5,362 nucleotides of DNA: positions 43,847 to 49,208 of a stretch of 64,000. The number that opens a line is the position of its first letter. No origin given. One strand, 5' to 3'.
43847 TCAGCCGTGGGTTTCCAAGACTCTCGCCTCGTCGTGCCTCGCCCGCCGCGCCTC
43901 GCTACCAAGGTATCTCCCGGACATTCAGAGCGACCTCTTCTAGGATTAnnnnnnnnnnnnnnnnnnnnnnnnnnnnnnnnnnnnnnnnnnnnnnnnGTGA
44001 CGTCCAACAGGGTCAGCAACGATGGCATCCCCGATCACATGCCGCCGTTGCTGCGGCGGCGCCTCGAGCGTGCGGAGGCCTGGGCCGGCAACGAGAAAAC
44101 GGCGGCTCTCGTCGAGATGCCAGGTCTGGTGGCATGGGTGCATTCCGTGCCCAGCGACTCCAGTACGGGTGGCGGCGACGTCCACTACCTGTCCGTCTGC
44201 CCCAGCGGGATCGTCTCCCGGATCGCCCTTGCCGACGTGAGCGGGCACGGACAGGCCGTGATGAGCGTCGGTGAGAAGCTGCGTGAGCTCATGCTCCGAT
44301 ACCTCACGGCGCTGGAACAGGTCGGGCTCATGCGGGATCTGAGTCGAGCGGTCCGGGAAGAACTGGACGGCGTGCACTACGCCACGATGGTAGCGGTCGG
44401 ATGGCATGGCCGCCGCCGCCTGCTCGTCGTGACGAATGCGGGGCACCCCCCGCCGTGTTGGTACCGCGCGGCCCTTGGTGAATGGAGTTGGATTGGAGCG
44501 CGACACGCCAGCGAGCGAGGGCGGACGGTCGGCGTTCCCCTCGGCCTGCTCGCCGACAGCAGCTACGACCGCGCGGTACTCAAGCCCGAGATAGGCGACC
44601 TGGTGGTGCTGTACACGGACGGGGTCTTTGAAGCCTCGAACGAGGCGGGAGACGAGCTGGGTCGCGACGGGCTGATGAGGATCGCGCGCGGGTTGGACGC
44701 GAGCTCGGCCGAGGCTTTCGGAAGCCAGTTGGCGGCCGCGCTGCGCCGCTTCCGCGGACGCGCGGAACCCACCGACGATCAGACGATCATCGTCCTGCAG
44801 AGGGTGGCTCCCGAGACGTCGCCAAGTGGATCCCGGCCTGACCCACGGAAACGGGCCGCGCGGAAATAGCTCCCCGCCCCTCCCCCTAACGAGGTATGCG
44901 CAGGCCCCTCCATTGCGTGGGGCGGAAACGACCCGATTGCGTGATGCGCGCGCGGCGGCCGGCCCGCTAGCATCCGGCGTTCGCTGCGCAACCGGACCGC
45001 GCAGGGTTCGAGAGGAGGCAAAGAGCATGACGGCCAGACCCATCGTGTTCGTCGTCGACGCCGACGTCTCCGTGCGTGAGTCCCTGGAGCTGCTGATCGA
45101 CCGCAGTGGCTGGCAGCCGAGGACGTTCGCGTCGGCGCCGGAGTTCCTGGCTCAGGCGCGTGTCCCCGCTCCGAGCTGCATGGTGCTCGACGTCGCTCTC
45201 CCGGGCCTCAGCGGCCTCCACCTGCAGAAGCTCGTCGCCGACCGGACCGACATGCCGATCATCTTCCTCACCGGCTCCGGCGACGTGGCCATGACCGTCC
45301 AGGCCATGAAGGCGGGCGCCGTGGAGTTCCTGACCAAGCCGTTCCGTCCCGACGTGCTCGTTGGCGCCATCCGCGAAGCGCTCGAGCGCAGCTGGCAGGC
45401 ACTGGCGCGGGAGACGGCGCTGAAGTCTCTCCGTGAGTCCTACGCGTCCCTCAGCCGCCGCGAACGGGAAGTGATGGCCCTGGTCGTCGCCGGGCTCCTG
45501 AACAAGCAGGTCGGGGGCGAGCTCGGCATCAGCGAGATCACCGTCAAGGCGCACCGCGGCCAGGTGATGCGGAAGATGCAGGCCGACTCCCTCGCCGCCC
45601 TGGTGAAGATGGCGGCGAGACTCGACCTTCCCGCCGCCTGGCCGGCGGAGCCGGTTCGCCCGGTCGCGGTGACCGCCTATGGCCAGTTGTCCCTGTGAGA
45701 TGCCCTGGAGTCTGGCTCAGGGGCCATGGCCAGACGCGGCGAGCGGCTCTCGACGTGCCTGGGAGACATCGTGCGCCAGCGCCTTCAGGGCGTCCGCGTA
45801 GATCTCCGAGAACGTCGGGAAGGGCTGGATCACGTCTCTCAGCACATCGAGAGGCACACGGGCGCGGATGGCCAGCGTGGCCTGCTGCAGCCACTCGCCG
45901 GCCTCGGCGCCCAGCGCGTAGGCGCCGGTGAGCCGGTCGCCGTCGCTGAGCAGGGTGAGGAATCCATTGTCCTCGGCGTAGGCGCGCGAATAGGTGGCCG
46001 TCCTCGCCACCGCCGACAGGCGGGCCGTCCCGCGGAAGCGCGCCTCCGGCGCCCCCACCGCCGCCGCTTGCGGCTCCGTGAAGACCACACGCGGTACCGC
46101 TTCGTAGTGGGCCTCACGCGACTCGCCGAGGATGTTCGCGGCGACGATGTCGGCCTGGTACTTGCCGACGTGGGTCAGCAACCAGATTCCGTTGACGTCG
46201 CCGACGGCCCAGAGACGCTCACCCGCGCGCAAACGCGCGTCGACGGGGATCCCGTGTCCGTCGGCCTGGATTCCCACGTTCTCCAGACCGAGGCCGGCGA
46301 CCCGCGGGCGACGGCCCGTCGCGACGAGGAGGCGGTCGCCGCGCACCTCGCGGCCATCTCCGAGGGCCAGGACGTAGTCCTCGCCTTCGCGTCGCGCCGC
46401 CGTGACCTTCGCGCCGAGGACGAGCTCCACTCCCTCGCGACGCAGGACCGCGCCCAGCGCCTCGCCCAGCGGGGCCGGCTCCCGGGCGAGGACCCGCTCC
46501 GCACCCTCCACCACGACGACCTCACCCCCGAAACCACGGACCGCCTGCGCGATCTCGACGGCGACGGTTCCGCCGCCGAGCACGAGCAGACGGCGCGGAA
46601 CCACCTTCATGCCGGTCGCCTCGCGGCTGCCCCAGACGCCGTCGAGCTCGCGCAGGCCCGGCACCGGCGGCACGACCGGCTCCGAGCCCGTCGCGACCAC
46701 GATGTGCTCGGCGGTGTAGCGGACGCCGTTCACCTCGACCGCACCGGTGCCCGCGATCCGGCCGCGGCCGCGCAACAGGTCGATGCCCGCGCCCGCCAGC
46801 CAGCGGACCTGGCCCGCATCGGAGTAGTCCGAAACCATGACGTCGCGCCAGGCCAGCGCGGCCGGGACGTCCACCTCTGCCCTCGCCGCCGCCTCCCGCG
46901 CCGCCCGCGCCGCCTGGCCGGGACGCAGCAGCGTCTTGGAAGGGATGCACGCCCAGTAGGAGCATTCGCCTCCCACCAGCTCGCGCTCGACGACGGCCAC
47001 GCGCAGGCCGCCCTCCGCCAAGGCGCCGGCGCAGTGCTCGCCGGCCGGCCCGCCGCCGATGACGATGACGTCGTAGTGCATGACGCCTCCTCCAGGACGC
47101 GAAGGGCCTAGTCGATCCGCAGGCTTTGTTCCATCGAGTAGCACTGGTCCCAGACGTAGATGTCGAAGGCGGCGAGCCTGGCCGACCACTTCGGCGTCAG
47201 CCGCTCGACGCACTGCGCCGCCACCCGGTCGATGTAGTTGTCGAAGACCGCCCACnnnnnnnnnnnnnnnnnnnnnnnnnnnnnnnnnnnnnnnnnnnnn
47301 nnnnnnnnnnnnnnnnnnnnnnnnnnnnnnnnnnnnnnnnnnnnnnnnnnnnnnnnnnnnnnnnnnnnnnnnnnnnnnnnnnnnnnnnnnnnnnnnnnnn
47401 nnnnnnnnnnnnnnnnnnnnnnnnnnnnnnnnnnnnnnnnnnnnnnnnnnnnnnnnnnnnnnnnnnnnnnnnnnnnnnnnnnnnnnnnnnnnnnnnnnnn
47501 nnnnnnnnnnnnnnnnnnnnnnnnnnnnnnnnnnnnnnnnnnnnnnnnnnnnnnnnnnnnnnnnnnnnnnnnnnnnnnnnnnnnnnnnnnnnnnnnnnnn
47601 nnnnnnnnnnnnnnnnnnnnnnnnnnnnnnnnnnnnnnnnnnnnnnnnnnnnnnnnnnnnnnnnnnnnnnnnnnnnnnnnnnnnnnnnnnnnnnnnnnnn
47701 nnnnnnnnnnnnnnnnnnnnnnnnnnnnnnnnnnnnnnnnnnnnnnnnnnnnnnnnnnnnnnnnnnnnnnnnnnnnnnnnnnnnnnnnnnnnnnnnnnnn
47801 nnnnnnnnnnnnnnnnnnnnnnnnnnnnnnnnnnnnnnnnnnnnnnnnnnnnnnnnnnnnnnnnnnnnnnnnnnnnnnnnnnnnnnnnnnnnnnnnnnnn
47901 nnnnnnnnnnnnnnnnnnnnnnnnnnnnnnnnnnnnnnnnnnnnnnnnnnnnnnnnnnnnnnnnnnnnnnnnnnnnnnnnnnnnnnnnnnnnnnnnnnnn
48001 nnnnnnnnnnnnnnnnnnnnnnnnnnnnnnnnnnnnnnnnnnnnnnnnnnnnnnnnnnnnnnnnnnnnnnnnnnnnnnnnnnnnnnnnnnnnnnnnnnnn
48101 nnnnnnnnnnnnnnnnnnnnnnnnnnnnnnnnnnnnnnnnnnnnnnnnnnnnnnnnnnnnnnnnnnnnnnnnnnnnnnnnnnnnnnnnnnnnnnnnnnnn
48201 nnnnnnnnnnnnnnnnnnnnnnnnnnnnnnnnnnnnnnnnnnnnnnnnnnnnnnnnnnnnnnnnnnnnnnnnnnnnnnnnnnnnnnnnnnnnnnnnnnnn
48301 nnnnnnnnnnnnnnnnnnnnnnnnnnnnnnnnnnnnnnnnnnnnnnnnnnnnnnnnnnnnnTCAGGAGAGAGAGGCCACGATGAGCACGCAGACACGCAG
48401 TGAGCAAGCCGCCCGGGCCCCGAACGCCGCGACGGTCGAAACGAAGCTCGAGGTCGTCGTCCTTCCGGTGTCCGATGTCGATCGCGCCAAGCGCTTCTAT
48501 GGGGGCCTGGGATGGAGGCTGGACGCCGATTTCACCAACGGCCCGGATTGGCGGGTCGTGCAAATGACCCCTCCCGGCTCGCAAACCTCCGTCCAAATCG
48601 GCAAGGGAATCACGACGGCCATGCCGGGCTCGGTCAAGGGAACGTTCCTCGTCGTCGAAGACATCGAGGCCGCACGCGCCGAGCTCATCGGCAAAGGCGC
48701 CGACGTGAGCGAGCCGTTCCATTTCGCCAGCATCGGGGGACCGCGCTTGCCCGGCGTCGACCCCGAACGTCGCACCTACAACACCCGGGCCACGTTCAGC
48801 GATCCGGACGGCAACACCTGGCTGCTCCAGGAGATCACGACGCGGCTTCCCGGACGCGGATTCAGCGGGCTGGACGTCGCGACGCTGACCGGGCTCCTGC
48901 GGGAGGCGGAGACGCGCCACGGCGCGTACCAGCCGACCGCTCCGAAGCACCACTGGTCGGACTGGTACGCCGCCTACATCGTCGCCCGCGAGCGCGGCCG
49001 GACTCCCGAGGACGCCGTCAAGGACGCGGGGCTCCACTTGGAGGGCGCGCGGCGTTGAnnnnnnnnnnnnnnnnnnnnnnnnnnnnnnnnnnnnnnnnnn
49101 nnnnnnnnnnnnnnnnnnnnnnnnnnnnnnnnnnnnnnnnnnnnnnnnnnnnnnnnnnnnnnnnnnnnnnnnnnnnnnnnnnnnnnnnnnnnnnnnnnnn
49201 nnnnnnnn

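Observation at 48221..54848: Direct-orientation cassettes C and D with duplicated TGGACGA boxes, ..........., and a conserved sigma70-like -35/-10 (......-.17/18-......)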

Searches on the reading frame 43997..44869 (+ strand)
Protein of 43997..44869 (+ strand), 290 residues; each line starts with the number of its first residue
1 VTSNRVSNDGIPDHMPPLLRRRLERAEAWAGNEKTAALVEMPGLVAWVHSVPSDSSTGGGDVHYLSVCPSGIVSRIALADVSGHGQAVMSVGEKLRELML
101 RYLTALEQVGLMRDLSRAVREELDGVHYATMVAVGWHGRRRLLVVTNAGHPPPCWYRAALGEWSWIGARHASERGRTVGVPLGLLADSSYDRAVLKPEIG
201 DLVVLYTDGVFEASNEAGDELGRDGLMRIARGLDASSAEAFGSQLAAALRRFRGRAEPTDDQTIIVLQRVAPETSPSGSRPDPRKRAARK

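Call 32: search_protein_families(library=ncbifam, proteins=[window:43997-44869:+], max_evalue=0.001)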
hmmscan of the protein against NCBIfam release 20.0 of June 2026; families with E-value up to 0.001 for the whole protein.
window:43997-44869:+ (290 aa): 1 family
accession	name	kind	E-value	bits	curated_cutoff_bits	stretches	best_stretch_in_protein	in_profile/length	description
TIGR02865.1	spore_II_E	equivalog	4.1e-05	21.8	490.8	1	180-267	677-761/764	stage II sporulation protein E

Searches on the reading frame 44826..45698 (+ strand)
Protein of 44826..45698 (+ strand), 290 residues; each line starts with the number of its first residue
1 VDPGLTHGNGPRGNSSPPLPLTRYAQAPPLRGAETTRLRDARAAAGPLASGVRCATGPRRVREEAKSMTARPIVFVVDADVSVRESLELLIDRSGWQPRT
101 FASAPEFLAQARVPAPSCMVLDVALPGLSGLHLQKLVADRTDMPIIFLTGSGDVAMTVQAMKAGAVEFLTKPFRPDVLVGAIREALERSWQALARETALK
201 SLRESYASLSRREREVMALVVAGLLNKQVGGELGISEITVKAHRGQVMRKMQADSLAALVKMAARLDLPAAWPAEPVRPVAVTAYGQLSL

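Call 15: search_protein_families(library=pfam, proteins=[window:44826-45698:+], max_evalue=0.01)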
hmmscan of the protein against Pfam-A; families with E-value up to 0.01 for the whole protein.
window:44826-45698:+ (290 aa): 4 families
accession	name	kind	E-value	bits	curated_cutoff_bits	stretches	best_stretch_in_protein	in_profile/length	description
PF00072.30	Response_reg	-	2.8e-22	79.4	30.2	1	74-182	1-110/111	Response regulator receiver domain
PF00196.25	GerE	-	3.7e-20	71.7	23.5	1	208-263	2-57/57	Bacterial regulatory proteins, luxR family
PF08281.18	Sigma70_r4_2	-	0.00021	21.3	25.7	1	202-251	4-54/54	Sigma-70, region 4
PF04545.22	Sigma70_r4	-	0.0023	17.9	24.1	1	207-252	3-49/50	Sigma-70, region 4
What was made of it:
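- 45027..45698 (+): Candidate regulator: FixJ/StyR-subfamily response regulator (REC + GerE HTH), 223 aa. Pfam Response_reg + GerE (call 15).
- On Operator sites of a NarL/FixJ-family (REC + GerE HTH) response regulator at sigma70-type promoters: The window has such a regulator at 45027-45698 (call 15).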

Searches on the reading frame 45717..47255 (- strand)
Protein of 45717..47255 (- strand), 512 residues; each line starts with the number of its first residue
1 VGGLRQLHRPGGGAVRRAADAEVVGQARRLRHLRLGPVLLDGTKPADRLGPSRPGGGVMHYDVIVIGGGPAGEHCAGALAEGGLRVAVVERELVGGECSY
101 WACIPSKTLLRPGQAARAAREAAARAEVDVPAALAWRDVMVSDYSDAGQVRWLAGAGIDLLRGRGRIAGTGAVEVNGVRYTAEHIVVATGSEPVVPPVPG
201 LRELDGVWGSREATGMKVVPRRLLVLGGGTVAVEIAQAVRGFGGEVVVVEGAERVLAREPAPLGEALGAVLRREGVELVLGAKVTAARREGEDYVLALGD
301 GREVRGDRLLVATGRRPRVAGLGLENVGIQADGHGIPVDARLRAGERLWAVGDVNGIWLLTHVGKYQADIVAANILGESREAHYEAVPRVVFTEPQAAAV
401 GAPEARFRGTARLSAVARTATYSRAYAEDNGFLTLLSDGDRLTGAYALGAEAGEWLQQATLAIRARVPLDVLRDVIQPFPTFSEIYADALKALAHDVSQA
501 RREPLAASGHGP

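Call 15: search_protein_families(library=pfam, proteins=[window:45717-47255:-], max_evalue=0.01)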
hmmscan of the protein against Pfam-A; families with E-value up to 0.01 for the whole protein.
window:45717-47255:- (512 aa): 15 families
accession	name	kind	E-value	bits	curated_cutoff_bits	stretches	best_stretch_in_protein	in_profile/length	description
PF07992.20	Pyr_redox_2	-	3.5e-56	191.2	26.1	1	61-367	1-290/291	Pyridine nucleotide-disulphide oxidoreductase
PF00070.33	Pyr_redox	-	1.1e-14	55.1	22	1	222-293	1-72/82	Pyridine nucleotide-disulphide oxidoreductase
PF13738.12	Pyr_redox_3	-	1.6e-13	51.1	30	2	173-337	116-287/305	Pyridine nucleotide-disulphide oxidoreductase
PF02852.28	Pyr_redox_dim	-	2.9e-12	47.2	25.3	1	387-488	1-108/110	Pyridine nucleotide-disulphide oxidoreductase, dimerisation domain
PF00890.30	FAD_binding_2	-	4.6e-06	26.5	20.4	1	62-210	1-124/414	FAD binding domain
PF03486.20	HI0933_like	-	7.8e-06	25.9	50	1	62-92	2-32/244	HI0933-like protein Rossmann domain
PF12831.13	FAD_oxidored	-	6.5e-05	22.8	27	1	62-103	1-43/416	FAD dependent oxidoreductase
PF01946.23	Thi4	-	7.2e-05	22.6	26.2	1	59-96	16-54/235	Thi4 family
PF01266.30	DAO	-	0.00014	22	27.9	1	62-113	1-49/353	FAD dependent oxidoreductase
PF01134.28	GIDA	-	0.00014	21.5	22.1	1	62-121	1-58/391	Glucose inhibited division protein A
PF13434.12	Lys_Orn_oxgnase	-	0.00064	19.4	21.3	1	177-239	143-207/339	L-lysine 6-monooxygenase/L-ornithine 5-monooxygenase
PF01494.25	FAD_binding_3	-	0.00069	19.4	22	1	61-91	2-32/349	FAD binding domain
PF13241.12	NAD_binding_7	-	0.0015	19.5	22.1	0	62-100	9-41/104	Putative NAD(P)-binding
PF02254.24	TrkA_N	-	0.0027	18.5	23.8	0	224-257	2-35/116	TrkA-N domain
PF13478.12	XdhC_C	-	0.0055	17.6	29.7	0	223-266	1-44/125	XdhC Rossmann domain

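Call 32: search_protein_families(library=ncbifam, proteins=[window:45717-47081:-], max_evalue=0.001)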
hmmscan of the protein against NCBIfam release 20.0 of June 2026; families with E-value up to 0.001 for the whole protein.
window:45717-47081:- (454 aa): 65 families (the best 25 are shown)
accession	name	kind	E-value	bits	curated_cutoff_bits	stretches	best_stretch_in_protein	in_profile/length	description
TIGR01350.1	lipoamide_DH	equivalog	6.1e-88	295.5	408.8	1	2-436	1-455/461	dihydrolipoyl dehydrogenase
TIGR02053.1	MerA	equivalog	4.7e-86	289.6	454.45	1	3-441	1-459/465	mercury(II) reductase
NF004991.0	PRK06370.1-3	subfamily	6.4e-78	262.5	620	1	2-439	35-487/509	FAD-containing oxidoreductase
NF004992.0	PRK06370.1-4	equivalog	1.9e-70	237.6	629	1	2-436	4-456/459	FAD-containing oxidoreductase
NF010311.1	PRK13748.1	subfamily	1e-64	219.4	600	1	4-441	99-554/560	mercury(II) reductase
NF004943.0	PRK06292.2-1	equivalog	7.7e-63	212.8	432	1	2-434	3-454/456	dihydrolipoyl dehydrogenase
NF040477.1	chlor_oxi_RclA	equivalog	1.7e-59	201.7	740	1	2-431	3-436/441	reactive chlorine resistance oxidoreductase RclA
NF004990.0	PRK06370.1-1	equivalog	2.5e-59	201.1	842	1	2-435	4-455/459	FAD-containing oxidoreductase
NF004946.0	PRK06292.2-4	subfamily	2.9e-59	201.1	634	1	2-435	3-470/487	dihydrolipoyl dehydrogenase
NF005884.0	PRK07846.1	equivalog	2e-58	198.1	501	1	2-435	3-451/454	mycothione reductase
NF004776.0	PRK06116.1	equivalog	3.1e-58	197.8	480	1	2-426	4-444/450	glutathione-disulfide reductase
NF004947.0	PRK06292.2-5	equivalog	3.1e-57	194.5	592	1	2-437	3-460/474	dihydrolipoyl dehydrogenase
NF003585.0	PRK05249.1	equivalog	6.7e-56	189.8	465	1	2-431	6-453/464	Si-specific NAD(P)(+) transhydrogenase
TIGR01424.1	gluta_reduc_2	equivalog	4.1e-55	187.1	606.05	1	2-409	2-423/446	glutathione-disulfide reductase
NF041853.1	hythiocyan_redase_MerA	equivalog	1.6e-54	185.4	650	1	2-432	3-438/440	hypothiocyanous acid reductase MerA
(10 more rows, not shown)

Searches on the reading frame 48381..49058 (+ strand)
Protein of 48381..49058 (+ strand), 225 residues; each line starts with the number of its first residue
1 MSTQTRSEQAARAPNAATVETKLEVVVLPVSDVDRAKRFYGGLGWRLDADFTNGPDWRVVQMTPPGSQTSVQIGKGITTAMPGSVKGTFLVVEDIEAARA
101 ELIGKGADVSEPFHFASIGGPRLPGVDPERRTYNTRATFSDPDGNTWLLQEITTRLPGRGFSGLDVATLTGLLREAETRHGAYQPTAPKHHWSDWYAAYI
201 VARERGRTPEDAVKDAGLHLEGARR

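Call 16: search_protein_families(library=pfam, proteins=[window:48381-49058:+], max_evalue=0.01)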
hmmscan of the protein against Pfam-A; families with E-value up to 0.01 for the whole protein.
window:48381-49058:+ (225 aa): 3 families
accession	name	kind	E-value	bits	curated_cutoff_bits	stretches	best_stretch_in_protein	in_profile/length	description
PF00903.31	Glyoxalase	-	9.2e-10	39.4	20.6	1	23-147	2-119/121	Glyoxalase/Bleomycin resistance protein/Dioxygenase superfamily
PF22677.2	Ble-like_N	-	1.8e-08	34.4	24.5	1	26-51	5-32/41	Bleomycin resistance protein-like N-terminal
PF18029.7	Glyoxalase_6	-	0.0035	18.4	23.6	0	26-146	2-102/106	Glyoxalase-like domain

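Call 30: find_encoding_contigs(protein=window:48381-49058:+, flank=6000, max_places=6)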
Protein window:48381-49058:+ (225 aa): 1 contig read that carries it; 1 place shown.
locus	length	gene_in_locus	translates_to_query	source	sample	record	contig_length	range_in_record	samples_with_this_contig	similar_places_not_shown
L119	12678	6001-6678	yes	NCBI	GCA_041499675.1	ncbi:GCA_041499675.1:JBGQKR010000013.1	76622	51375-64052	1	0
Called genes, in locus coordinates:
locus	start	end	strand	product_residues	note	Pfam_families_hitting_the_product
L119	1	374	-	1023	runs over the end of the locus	PF07494:Reg_prop (faint), PF07495:Y_Y_Y, PF07730:HisKA_3, PF02518:HATPase_c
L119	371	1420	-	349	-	-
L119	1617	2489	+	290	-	PF07228:SpoIIE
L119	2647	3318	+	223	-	PF00072:Response_reg, PF00196:GerE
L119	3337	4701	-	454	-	PF00890:FAD_binding_2 (weak), PF03486:HI0933_like (faint), PF07992:Pyr_redox_2, PF12831:FAD_oxidored (faint), PF13738:Pyr_redox_3, PF00070:Pyr_redox, PF02852:Pyr_redox_dim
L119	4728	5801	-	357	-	PF00753:Lactamase_B, PF12706:Lactamase_B_2 (weak)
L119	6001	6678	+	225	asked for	PF00903:Glyoxalase, PF22677:Ble-like_N (weak)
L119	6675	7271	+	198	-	PF00578:AhpC-TSA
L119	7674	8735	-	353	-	PF08534:Redoxin, PF00578:AhpC-TSA, PF17991:Thioredoxin_10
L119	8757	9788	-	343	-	PF00561:Abhydrolase_1, PF12697:Abhydrolase_6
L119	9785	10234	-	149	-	PF11578:DUF3237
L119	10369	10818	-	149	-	PF11578:DUF3237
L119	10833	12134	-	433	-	PF06441:EHN, PF00561:Abhydrolase_1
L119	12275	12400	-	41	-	-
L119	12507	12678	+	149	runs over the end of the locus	-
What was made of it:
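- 48381..49651 (+): Rightward operon of C: VOC/glyoxalase-fold protein (48381-49058) and AhpC/TSA-like protein (49055-49651). Pfam (call 16) and gene calls of the source contig (call 30).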
